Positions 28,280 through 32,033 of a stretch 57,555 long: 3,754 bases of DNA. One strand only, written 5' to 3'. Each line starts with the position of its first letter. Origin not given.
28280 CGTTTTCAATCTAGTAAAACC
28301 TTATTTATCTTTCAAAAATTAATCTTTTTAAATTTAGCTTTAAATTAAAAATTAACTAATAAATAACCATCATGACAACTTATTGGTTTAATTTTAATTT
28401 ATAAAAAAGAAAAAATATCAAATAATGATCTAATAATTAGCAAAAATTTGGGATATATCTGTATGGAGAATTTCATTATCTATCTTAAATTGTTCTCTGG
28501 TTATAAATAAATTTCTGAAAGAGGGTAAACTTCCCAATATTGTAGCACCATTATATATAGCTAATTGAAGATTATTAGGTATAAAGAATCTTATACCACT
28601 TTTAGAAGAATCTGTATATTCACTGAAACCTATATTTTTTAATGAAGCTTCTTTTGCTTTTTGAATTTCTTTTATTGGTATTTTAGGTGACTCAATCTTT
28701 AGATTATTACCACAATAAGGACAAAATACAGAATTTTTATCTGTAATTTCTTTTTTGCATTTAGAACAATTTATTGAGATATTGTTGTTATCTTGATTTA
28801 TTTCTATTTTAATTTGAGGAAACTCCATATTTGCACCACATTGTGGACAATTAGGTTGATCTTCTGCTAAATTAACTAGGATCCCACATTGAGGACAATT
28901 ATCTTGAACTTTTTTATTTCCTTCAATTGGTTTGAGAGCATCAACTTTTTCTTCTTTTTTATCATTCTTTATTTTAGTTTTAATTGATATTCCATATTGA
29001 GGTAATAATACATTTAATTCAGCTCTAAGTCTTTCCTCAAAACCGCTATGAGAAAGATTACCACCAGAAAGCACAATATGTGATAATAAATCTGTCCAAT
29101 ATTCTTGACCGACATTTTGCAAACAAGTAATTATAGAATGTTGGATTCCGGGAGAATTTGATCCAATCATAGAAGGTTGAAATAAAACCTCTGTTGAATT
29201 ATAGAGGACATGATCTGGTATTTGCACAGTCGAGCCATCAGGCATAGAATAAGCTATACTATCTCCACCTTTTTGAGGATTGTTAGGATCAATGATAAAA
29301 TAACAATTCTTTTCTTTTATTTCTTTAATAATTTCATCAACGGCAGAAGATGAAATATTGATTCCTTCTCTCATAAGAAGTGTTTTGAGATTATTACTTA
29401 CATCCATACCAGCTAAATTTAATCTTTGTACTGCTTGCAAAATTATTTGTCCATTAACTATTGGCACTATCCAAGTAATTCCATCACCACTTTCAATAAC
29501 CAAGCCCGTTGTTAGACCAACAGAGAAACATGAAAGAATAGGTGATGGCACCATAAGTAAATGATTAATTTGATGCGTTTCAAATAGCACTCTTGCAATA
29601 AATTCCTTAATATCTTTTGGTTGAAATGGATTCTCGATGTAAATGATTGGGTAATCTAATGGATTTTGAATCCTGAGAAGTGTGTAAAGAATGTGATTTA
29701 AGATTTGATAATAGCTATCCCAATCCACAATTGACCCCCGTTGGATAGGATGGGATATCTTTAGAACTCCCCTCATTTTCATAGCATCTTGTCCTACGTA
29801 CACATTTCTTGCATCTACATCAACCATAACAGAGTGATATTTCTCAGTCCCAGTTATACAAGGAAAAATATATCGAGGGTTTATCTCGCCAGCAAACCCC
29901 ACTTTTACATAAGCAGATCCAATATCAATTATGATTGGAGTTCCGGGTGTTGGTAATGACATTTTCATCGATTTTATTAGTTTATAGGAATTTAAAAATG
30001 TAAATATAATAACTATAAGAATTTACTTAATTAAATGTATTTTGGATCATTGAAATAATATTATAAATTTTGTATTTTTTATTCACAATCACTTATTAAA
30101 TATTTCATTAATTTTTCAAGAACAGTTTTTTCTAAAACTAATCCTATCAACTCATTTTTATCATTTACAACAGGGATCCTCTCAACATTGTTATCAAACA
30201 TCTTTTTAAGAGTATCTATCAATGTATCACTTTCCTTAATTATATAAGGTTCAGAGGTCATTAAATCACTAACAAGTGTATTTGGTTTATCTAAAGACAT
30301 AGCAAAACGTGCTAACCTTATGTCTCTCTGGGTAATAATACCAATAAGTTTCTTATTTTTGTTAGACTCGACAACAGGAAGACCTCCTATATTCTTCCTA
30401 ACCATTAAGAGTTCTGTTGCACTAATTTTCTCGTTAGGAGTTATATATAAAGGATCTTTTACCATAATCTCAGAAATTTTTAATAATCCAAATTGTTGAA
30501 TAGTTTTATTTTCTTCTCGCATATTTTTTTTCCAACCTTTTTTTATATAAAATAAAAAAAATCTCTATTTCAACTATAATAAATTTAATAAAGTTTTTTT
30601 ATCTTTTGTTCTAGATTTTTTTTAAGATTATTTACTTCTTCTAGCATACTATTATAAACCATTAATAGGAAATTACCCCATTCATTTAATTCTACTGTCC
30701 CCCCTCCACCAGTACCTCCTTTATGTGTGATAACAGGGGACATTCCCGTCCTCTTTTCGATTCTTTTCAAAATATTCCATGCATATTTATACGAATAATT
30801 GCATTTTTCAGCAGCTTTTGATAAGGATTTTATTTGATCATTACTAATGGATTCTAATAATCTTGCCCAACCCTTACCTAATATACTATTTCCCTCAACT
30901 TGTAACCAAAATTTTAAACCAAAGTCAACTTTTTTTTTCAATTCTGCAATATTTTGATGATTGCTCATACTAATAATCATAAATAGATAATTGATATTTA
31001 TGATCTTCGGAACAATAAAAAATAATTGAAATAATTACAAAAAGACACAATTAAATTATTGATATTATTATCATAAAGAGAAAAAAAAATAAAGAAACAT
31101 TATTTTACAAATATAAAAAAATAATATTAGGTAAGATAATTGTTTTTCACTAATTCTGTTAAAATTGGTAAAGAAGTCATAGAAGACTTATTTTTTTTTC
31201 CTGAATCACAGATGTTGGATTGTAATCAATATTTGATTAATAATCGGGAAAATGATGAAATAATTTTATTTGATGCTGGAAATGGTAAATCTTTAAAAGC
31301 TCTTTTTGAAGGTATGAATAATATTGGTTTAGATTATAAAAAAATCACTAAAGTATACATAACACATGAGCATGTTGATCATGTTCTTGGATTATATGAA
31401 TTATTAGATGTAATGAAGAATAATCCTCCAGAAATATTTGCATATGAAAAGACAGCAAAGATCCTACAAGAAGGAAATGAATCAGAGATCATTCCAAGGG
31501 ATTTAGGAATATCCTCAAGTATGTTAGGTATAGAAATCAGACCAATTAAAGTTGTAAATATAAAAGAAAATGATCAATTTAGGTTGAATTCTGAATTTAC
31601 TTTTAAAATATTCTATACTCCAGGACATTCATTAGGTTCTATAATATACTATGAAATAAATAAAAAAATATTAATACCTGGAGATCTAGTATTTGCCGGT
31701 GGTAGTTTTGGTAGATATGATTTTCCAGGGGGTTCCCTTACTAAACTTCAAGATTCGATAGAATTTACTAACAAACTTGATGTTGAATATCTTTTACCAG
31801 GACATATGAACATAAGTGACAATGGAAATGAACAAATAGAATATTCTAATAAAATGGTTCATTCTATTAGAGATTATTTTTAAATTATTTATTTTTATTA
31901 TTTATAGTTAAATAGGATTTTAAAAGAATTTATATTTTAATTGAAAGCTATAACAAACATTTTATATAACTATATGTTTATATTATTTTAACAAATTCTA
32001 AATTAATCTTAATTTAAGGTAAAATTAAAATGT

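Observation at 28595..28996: Actin-family protein interrupted by a ~130-aa double zinc-ribbon insertion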

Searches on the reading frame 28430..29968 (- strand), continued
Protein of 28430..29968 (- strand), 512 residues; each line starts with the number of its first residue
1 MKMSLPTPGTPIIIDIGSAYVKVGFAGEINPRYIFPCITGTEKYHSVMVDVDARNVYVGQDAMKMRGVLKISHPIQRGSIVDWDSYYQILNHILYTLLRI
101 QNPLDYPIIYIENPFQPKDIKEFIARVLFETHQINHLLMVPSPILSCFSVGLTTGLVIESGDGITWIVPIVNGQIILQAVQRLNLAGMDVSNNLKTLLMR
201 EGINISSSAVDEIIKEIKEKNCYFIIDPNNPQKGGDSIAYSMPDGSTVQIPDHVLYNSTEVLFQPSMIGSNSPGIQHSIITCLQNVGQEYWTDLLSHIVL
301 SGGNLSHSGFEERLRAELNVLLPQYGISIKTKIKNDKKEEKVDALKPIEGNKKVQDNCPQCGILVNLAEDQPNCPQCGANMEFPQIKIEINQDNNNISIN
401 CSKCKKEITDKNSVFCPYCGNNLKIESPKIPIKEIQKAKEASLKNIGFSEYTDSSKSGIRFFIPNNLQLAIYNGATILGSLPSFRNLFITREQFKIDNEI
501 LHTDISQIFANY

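Call 21: predict_structure(alignment_id=A1)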
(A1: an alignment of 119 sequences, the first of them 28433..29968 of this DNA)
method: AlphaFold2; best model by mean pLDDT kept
length: 512 residues; sequences in the alignment: 119
mean_pLDDT: 76.0   pTM: 0.68
mean pLDDT of the five models: 76.0, 74.1, 74.0, 72.8, 72.4
residues with pLDDT >= 90: 196; 70-90: 165; 50-70: 55; < 50: 96
segments of 3 or more residues with pLDDT < 50: 40-72, 332-351, 385-397, 426-431, 439-455
pLDDT, mean of each block of 10 residues (from residue 1): 76 89 92 75 33 35 35 56 82 88 92 88 93 94 94 94 91 92 90 94 80 87 86 75 86 93 92 94 93 94 90 93 83 41 36 68 73 76 47 45 75 69 51 50 34 55 92 93 85 93 70 43
secondary structure, 60 per line:
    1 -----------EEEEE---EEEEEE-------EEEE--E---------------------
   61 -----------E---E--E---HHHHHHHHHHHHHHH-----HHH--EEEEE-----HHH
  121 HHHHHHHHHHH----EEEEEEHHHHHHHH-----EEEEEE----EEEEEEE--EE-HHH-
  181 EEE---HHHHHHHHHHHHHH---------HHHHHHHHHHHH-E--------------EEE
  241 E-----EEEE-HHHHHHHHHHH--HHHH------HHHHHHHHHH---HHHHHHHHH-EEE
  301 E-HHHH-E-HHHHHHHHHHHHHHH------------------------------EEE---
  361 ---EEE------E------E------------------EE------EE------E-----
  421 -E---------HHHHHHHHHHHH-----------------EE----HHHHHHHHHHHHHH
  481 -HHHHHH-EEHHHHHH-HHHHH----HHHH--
elements in order: E12-16 E20-25 E33-36 H83-97 E108-112 H118-131 E136-141 H142-149 E155-160 E165-171 E181-183 H187-200 H210-221 E238-241 E247-250 H252-262 H265-268 H275-284 H288-296 E298-301 H303-306 H310-324 E355-357 E364-366 H432-443 H467-480 H482-487 H491-496 H498-502 H507-510

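Call 25: fold_search(model_id=the predicted structure, library=pdb)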
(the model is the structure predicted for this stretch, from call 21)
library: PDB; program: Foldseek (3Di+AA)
matches with E <= 10: 984; with E <= 0.001: 757
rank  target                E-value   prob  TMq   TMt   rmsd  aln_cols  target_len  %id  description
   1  7c2g_A                8.5e-31  1.00  0.61  0.85   9.2       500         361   24  Crystal Structure of the Thorarchaeota 2DGel/rabbit actin complex (released 2020-08-05)
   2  6qri_A                1.4e-30  1.00  0.62  0.87   6.1       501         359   24  Structure of rabbit G-actin in complex with chivosazole A (released 2019-07-03)
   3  3eks                  1.5e-30  1.00  0.63  0.85   7.2       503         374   23  Crystal Structure of Monomeric Actin bound to Cytochalasin D (released 2008-10-07)
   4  3tu5_A                1.8e-30  1.00  0.62  0.85   7.2       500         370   25  Actin complex with Gelsolin Segment 1 fused to Cobl segment (released 2012-09-26)
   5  7whg_A                1.9e-30  1.00  0.63  0.85   6.0       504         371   24  Lokiarchaeota gelsolin (2DGel) bound to two molecules of rabbit actin (released 2022-09-21)
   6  2q31_B                2.2e-30  1.00  0.61  0.91   5.1       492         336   22  Actin Dimer Cross-linked Between Residues 41 and 374 and proteolytically cleaved by subtilisin between residues 47 and (released 2007-06-05)
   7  6nas_A                2.5e-30  1.00  0.63  0.86   6.7       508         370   23  Ternary Complex of Ac-Alpha-Actin with Profilin and AcCoA-NAA80 (released 2020-01-29)
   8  5zza_A                2.8e-30  1.00  0.63  0.85   6.6       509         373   24  OdinProfilin/Rabbit Actin Complex (released 2018-10-10)
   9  6gvc_A                2.9e-30  1.00  0.62  0.89   5.7       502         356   24  Structure of ArhGAP12 bound to G-Actin (released 2019-03-27)
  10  5ubo_A                2.9e-30  1.00  0.62  0.86   6.7       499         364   24  Mical-oxidized Actin complex with Gelsolin Segment 1 (released 2017-12-20)
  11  9zbp_A                2.9e-30  1.00  0.62  0.85   6.3       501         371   24  Helical Reconstruction of the Complex of Pseudo-Acetylated Human Cardiac Actin (K326/328Q) and Tropomyosin (released 2026-01-14)
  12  8bjh_A                3.5e-30  1.00  0.62  0.86   6.9       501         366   24  chimera of the inactive ExoY Nucleotidyl Cyclase domain from Vibrio nigripulchritudo MARTX toxin, with the double muta (released 2023-09-20)
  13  6mgo                  3.7e-30  1.00  0.62  0.87   6.7       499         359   24  Structure of rabbit actin in complex with Mycalolide B (released 2018-11-21)
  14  2q31_A                3.9e-30  1.00  0.61  0.92   5.1       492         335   22  Actin Dimer Cross-linked Between Residues 41 and 374 and proteolytically cleaved by subtilisin between residues 47 and (released 2007-06-05)
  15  2oan_B                4.4e-30  1.00  0.61  0.86   6.3       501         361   23  Structure of oxidized beta-actin (released 2007-05-01)
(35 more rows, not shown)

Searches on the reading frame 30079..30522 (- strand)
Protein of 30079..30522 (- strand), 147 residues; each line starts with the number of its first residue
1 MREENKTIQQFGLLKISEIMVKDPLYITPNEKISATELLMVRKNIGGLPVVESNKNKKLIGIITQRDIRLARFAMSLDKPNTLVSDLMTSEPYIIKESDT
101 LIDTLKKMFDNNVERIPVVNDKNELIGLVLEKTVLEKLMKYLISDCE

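Call 20: search_protein_families(library=pfam, proteins=[window:30079-30522:-], max_evalue=0.001)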
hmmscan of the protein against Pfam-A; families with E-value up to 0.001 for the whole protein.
window:30079-30522:- (147 aa): 1 family
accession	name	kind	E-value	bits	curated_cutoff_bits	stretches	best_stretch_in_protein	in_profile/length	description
PF00571.33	CBS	-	1.6e-28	99.2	24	2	16-71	1-54/57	CBS domain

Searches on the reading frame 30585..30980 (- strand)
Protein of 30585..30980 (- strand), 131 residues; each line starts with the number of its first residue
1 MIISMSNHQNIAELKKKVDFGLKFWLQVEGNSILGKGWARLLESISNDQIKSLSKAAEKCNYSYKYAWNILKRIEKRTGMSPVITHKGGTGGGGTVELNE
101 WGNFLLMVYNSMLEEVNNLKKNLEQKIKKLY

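Call 20: search_protein_families(library=pfam, proteins=[window:30585-30980:-], max_evalue=0.001)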
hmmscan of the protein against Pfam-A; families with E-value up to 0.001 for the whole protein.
window:30585-30980:- (131 aa): 0 families

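Call 76: search_protein_families(library=pfam, proteins=[window:30585-30980:-], max_evalue=1)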
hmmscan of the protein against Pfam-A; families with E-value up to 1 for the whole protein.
window:30585-30980:- (131 aa): 2 families
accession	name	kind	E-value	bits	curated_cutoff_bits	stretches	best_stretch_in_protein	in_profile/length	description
PF00126.33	HTH_1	-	0.0036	17.7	26.6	1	51-80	14-43/60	Bacterial regulatory helix-turn-helix protein, lysR family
PF13384.12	HTH_23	-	0.21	11.9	24.6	1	51-79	18-45/50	Homeodomain-like domain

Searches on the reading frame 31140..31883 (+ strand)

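Call 20: search_protein_families(library=pfam, proteins=[window:31140-31883:+], max_evalue=0.001)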
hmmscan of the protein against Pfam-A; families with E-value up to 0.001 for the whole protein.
window:31140-31883:+ (247 aa): 3 families
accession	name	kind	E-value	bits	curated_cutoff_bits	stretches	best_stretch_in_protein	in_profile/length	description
PF00753.33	Lactamase_B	-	4.6e-24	85.9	22.7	1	27-222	5-196/196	Metallo-beta-lactamase superfamily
PF19583.5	ODP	-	3.1e-11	44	27.2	1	26-186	1-139/194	ODP family beta lactamase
PF12706.13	Lactamase_B_2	-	1.7e-08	34.7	27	1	42-162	3-112/200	Beta-lactamase superfamily domain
